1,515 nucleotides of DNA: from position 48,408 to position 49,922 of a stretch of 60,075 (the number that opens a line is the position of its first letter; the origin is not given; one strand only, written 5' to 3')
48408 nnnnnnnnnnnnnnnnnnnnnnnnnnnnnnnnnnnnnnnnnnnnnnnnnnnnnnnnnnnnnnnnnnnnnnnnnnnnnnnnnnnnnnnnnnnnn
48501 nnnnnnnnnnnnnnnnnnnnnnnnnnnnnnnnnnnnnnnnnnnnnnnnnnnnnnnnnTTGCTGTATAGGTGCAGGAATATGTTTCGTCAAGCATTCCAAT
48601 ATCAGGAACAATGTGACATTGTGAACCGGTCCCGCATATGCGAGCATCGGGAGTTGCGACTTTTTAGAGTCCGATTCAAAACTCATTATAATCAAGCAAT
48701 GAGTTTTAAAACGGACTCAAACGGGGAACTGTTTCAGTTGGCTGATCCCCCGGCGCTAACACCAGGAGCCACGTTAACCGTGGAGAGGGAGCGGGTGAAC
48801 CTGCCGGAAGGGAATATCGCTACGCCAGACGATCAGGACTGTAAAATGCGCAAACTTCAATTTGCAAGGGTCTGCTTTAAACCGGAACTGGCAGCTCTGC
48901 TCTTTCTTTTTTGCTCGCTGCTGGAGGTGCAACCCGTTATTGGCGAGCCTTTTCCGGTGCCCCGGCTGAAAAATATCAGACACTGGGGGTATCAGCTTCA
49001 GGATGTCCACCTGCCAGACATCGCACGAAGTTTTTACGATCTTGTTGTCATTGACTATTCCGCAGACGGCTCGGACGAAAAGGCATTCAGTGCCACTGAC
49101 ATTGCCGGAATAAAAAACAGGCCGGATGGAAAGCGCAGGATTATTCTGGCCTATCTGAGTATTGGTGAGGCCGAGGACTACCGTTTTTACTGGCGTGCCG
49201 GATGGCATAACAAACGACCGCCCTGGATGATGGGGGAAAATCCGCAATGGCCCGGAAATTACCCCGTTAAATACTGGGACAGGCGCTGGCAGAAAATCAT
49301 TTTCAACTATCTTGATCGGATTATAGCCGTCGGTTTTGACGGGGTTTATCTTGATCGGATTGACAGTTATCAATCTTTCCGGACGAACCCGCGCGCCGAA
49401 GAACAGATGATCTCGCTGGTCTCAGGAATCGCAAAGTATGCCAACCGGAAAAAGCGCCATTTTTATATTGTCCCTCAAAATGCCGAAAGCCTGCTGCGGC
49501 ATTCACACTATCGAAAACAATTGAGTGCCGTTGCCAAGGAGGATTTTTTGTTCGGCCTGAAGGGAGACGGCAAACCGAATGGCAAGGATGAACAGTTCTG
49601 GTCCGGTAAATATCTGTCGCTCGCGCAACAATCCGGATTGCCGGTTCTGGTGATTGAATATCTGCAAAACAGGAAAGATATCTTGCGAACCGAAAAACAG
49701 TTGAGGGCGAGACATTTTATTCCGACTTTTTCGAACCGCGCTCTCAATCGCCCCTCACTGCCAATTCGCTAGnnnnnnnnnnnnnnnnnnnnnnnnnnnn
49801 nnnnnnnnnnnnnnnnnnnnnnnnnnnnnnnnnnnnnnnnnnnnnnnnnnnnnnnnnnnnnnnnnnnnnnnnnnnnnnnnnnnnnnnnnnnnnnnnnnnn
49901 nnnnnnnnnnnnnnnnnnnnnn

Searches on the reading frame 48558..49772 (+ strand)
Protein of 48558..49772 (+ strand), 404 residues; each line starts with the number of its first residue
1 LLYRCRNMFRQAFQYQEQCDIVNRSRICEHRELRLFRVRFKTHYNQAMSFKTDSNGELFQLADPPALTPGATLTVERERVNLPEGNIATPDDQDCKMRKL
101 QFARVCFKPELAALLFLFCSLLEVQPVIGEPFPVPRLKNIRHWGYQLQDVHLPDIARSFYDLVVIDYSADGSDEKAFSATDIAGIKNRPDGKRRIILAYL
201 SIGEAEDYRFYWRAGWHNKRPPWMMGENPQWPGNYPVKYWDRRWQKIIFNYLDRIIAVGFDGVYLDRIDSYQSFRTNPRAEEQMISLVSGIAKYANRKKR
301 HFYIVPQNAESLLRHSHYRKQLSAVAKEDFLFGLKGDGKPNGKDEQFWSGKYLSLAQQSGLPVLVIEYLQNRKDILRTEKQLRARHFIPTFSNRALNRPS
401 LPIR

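Call 3: search_protein_families(library=pfam, proteins=[window:48558-49772:+], max_evalue=0.1)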
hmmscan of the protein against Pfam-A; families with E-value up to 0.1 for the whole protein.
window:48558-49772:+ (404 aa): 1 family
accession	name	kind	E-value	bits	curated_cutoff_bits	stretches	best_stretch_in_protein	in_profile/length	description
PF03537.19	Glyco_hydro_114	-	5.3e-25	88.5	27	1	143-397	2-228/231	Glycoside-hydrolase family GH114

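Call 4: search_protein_families(library=ncbifam, proteins=[window:48558-49772:+], max_evalue=0.1)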
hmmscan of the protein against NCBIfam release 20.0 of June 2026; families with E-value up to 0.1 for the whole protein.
window:48558-49772:+ (404 aa): 1 family
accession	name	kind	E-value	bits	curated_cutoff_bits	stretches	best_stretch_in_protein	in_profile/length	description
TIGR01370.1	TIGR01370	hypoth_equivalog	3.8e-70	236.4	181.25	1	136-376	41-280/315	MJ1477/TM1410 family putative glycoside hydrolase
